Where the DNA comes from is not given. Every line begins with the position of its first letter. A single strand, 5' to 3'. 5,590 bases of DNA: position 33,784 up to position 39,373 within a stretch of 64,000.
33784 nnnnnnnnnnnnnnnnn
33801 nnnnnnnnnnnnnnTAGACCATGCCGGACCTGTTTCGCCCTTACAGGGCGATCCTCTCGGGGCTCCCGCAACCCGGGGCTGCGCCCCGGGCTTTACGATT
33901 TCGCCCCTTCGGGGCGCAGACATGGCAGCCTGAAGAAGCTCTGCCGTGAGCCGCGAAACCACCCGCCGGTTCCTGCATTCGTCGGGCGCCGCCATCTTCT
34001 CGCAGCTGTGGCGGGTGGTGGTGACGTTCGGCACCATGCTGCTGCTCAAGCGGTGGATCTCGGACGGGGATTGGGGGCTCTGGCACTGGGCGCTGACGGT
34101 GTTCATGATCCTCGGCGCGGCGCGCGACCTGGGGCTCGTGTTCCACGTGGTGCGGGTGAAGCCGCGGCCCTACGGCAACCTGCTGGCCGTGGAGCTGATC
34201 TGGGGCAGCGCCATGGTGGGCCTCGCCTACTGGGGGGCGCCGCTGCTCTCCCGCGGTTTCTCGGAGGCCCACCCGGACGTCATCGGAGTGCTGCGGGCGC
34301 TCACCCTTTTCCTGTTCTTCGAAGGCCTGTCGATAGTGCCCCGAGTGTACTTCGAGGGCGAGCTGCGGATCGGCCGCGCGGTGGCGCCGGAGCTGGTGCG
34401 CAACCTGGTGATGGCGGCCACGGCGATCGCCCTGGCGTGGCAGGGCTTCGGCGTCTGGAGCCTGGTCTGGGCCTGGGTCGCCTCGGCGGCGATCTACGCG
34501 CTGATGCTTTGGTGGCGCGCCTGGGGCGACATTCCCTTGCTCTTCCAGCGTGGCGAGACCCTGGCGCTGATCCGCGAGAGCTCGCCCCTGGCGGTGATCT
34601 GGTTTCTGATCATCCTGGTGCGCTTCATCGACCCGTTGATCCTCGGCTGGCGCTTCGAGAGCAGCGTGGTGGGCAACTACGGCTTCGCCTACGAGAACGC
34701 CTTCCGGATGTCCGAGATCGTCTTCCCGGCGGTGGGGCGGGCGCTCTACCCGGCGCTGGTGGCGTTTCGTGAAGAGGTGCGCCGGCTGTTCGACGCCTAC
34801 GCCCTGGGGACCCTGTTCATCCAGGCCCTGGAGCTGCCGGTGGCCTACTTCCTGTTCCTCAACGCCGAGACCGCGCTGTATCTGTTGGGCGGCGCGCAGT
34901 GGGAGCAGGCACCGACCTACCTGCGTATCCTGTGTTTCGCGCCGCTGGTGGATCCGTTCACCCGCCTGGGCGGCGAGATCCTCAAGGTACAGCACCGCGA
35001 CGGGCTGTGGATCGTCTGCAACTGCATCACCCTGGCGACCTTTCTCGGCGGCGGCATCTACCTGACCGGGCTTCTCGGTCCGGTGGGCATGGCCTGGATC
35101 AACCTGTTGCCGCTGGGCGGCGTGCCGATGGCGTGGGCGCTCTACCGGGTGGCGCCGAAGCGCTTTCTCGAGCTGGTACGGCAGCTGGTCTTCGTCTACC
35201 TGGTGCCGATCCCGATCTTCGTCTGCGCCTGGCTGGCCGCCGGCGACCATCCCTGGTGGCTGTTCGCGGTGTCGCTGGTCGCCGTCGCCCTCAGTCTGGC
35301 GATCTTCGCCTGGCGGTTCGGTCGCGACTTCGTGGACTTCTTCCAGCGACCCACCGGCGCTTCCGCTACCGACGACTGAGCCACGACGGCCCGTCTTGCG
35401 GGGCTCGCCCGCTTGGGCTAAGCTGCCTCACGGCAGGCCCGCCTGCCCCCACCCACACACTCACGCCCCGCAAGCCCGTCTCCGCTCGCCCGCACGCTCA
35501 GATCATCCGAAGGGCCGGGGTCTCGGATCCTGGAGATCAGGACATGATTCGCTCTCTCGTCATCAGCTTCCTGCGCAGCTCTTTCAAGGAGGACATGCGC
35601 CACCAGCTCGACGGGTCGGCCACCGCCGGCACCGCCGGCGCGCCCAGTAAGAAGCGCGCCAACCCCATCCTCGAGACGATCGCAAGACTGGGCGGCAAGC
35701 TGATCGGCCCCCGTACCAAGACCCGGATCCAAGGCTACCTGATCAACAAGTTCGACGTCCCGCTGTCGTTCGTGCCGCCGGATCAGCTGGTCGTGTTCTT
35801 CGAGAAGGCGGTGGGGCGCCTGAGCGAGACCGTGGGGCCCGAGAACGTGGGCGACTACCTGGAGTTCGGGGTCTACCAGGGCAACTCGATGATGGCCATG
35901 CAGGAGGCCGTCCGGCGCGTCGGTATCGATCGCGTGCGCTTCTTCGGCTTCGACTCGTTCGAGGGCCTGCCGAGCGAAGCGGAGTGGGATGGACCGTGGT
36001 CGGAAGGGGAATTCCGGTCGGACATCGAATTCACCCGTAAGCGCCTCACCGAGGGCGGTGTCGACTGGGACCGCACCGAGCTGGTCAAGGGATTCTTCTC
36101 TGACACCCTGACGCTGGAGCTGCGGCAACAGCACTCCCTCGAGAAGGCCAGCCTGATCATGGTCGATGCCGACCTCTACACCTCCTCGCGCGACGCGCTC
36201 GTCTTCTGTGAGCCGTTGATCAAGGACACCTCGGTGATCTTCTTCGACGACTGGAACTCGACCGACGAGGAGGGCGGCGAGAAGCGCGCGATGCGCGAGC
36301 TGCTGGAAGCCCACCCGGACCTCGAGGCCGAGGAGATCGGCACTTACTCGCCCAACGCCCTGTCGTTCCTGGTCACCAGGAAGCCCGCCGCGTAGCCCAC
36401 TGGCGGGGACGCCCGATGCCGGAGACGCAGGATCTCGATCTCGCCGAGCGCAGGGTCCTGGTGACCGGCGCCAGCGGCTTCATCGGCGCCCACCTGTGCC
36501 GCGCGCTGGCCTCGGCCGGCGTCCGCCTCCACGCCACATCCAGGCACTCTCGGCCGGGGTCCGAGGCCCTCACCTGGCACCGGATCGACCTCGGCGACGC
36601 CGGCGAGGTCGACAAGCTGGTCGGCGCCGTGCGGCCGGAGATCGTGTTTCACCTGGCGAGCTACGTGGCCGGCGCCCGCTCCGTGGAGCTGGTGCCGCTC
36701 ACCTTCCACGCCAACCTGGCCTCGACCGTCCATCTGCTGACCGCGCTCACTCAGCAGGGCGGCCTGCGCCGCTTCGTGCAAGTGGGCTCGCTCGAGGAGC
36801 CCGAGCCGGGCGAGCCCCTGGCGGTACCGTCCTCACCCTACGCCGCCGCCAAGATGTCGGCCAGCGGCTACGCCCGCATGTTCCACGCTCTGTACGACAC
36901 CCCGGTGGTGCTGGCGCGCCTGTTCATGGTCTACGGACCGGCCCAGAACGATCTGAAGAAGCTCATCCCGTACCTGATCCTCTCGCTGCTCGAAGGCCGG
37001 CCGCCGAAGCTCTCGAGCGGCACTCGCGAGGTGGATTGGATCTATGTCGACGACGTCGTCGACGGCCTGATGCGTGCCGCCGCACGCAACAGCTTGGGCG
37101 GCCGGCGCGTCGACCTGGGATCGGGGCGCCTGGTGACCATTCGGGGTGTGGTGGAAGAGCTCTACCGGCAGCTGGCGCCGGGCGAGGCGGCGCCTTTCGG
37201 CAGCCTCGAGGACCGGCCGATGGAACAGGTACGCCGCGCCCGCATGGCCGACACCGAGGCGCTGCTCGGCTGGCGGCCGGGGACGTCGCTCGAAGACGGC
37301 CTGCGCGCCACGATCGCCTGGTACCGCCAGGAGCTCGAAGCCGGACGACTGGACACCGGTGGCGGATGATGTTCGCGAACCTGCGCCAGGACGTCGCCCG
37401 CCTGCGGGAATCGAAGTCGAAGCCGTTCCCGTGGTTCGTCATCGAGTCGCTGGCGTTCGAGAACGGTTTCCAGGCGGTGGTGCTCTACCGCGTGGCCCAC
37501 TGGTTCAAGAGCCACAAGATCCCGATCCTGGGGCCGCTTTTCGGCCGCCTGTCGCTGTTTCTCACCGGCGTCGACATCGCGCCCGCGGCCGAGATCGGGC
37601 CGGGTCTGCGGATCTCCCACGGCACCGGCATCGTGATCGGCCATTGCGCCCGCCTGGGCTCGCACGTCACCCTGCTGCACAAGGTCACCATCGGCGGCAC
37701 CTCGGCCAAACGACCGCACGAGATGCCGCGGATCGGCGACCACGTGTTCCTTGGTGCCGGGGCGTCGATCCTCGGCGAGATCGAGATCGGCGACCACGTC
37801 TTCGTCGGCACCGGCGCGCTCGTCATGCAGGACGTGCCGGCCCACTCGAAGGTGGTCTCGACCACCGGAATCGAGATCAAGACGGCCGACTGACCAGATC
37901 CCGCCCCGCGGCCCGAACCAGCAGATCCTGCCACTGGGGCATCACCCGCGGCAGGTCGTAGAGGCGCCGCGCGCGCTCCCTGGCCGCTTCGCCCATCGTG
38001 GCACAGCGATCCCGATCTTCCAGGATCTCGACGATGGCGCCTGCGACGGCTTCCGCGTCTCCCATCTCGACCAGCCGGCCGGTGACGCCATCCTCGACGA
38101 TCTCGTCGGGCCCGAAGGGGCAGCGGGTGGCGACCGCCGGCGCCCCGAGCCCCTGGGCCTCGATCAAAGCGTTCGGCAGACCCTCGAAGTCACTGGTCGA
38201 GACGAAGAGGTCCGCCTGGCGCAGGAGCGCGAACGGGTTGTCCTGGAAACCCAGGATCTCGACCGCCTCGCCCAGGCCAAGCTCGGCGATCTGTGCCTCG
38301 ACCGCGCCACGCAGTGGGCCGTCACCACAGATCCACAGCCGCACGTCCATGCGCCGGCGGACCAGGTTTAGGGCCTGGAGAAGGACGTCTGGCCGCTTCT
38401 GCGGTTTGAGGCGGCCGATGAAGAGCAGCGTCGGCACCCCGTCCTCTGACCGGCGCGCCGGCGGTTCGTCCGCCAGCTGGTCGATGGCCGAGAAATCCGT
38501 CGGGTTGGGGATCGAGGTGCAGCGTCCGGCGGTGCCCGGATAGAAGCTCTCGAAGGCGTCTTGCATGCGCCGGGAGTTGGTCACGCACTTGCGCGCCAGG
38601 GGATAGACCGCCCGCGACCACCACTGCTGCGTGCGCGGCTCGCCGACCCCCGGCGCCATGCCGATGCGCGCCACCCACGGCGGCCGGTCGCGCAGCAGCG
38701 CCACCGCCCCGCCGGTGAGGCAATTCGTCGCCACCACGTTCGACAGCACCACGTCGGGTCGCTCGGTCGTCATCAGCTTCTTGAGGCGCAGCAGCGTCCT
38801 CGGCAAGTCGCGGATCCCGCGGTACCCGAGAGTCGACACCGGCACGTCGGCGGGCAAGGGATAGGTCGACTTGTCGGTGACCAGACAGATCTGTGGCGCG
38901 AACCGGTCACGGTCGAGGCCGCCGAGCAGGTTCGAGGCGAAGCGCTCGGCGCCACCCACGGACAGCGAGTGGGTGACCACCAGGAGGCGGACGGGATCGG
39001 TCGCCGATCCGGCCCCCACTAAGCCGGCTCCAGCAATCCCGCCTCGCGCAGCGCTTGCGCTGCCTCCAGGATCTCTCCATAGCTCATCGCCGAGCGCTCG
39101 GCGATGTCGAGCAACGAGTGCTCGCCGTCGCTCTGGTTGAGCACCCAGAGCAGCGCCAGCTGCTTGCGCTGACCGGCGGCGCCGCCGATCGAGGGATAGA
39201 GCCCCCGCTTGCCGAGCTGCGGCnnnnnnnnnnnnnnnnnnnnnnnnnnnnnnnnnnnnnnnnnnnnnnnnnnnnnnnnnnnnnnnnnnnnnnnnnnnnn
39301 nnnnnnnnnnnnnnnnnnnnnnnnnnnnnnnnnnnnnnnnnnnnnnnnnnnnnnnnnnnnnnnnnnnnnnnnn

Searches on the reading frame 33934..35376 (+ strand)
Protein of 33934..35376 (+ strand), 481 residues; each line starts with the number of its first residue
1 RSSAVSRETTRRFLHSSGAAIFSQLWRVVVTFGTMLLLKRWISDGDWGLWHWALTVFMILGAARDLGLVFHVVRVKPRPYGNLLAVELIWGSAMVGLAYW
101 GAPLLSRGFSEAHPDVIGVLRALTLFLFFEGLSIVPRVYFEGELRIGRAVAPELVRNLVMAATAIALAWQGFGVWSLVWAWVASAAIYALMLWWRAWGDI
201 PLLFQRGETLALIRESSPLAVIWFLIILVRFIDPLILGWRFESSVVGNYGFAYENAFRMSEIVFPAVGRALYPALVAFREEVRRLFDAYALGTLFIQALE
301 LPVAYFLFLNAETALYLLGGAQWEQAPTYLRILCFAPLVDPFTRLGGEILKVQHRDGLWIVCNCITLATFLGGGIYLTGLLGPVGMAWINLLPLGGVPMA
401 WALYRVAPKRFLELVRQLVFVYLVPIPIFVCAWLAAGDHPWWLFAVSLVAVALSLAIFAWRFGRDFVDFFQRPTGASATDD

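Call 36: search_protein_families(library=pfam, proteins=[window:33934-35376:+], max_evalue=0.001)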
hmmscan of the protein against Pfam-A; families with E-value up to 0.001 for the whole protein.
window:33934-35376:+ (481 aa): 2 families
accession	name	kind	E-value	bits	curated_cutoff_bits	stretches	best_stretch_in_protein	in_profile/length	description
PF13440.11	Polysacc_synt_3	-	2.2e-33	116.2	23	1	38-325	2-290/293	Polysaccharide biosynthesis protein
PF01943.22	Polysacc_synt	-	4.5e-17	62.8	28.2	1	20-276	8-271/274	Polysaccharide biosynthesis protein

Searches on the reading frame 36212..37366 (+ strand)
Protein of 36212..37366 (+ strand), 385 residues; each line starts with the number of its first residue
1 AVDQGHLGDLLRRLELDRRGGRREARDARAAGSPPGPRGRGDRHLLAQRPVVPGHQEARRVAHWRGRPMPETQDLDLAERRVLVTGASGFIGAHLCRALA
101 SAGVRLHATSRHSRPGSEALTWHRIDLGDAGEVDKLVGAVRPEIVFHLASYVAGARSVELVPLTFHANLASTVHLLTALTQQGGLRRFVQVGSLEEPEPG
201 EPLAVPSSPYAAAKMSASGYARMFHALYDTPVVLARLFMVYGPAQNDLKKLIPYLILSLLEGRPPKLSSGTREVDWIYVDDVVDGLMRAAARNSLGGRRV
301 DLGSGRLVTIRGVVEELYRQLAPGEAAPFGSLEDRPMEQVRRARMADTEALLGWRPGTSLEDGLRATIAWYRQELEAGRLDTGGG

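Call 36: search_protein_families(library=pfam, proteins=[window:36212-37366:+], max_evalue=0.001)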
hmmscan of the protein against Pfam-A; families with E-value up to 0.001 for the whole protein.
window:36212-37366:+ (385 aa): 6 families
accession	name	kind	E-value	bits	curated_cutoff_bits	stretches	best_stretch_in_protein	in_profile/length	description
PF01370.27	Epimerase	-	3.7e-45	154.6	20.9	1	82-299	1-236/240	NAD dependent epimerase/dehydratase family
PF16363.11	GDP_Man_Dehyd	-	6.7e-32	111.7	27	1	83-366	1-331/332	GDP-mannose 4,6 dehydratase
PF04321.23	RmlD_sub_bind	-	1.2e-08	34.9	27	1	81-156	2-66/287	RmlD substrate binding domain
PF01073.25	3Beta_HSD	-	1.3e-05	24.8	22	1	83-193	1-116/280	3-beta hydroxysteroid dehydrogenase/isomerase family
PF13460.12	NAD_binding_10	-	5.4e-05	23.6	27.2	1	86-216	1-126/184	NAD(P)H-binding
PF00106.31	adh_short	-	6e-05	23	26.6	1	81-222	2-161/195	short chain dehydrogenase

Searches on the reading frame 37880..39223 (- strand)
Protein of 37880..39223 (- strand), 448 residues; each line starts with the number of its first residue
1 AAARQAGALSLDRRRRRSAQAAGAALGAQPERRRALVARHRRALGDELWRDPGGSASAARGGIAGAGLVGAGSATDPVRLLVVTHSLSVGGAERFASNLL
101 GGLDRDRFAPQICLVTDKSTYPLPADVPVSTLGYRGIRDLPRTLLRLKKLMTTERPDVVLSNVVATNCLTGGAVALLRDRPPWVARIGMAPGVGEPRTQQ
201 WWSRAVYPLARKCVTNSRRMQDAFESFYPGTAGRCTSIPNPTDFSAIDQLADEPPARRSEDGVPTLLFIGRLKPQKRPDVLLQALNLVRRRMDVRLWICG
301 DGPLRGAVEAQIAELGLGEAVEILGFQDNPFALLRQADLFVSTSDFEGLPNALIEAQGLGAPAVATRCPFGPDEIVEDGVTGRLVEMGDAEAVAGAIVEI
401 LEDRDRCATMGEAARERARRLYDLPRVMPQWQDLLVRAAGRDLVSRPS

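Call 36: search_protein_families(library=pfam, proteins=[window:37880-39223:-], max_evalue=0.001)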
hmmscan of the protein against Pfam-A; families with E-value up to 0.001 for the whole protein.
window:37880-39223:- (448 aa): 4 families
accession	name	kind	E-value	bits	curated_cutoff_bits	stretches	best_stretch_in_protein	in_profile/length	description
PF00534.26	Glycos_transf_1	-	2.3e-36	125.3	26.4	1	258-417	10-172/172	Glycosyl transferases group 1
PF13692.12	Glyco_trans_1_4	-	3.3e-36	125.1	27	1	264-403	2-142/142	Glycosyl transferases group 1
PF13439.12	Glyco_transf_4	-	8.4e-12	45.9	28.5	1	89-243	1-167/170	Glycosyltransferase Family 4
PF20706.3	GT4-conflict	-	2.1e-06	27.4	26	1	250-367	183-312/385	Family 4 Glycosyltransferase in conflict systems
